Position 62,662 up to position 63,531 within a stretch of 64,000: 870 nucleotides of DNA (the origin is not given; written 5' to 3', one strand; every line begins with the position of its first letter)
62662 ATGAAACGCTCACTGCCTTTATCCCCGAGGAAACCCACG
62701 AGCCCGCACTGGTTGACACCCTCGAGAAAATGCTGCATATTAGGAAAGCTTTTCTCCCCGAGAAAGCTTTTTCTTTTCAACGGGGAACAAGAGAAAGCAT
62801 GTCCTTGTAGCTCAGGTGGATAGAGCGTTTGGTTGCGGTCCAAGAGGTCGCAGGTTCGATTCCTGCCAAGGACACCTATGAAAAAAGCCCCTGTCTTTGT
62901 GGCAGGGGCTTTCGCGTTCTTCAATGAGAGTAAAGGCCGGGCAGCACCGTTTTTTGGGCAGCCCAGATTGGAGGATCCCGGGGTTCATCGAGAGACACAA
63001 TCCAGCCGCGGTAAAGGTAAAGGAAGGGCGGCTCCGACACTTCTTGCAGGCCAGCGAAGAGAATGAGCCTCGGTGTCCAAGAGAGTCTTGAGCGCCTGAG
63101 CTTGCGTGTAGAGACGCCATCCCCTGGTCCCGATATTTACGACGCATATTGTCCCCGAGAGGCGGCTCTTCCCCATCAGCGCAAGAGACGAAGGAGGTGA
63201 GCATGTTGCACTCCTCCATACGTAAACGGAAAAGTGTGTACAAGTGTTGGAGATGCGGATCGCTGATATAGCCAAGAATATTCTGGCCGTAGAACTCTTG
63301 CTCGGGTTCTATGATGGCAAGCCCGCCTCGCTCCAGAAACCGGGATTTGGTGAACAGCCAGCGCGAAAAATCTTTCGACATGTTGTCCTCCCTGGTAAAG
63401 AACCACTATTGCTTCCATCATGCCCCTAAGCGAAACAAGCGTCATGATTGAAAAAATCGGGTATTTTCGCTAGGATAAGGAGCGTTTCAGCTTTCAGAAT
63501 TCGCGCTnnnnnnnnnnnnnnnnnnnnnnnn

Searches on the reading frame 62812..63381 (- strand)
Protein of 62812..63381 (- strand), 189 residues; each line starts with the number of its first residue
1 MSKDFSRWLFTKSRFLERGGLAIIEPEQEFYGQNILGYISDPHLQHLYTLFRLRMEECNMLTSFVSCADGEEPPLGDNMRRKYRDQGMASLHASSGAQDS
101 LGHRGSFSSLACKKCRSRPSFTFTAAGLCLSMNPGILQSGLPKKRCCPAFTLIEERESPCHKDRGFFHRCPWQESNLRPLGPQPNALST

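Call 48: find_encoding_contigs(protein=window:62812-63381:-, flank=10000, max_places=3)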
Protein window:62812-63381:- (189 aa): 1 contig read that carries it; 1 place shown.
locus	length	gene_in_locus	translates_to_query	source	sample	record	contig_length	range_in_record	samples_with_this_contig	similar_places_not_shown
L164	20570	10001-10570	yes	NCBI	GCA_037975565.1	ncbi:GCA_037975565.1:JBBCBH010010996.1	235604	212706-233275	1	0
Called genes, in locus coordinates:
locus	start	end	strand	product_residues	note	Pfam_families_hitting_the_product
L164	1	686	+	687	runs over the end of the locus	PF13472:Lipase_GDSL_2, PF00657:Lipase_GDSL (weak), PF13472:Lipase_GDSL_2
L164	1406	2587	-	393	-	PF00232:Glyco_hydro_1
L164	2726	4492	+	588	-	PF13632:Glyco_trans_2_3 (weak)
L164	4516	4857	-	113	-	-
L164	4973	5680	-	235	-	-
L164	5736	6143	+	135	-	-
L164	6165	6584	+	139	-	-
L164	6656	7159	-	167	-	PF00271:Helicase_C, PF19833:RecG_dom3_C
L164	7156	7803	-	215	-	PF00270:DEAD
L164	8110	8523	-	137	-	PF01336:tRNA_anti-codon (weak), PF17191:RecG_wedge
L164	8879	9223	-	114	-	-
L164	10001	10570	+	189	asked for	-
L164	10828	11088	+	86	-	-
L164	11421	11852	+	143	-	PF00005:ABC_tran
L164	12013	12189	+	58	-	-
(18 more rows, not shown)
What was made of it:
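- RecG, ABC-transporter and AAA genes are in pieces at the other contig end (call 48).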
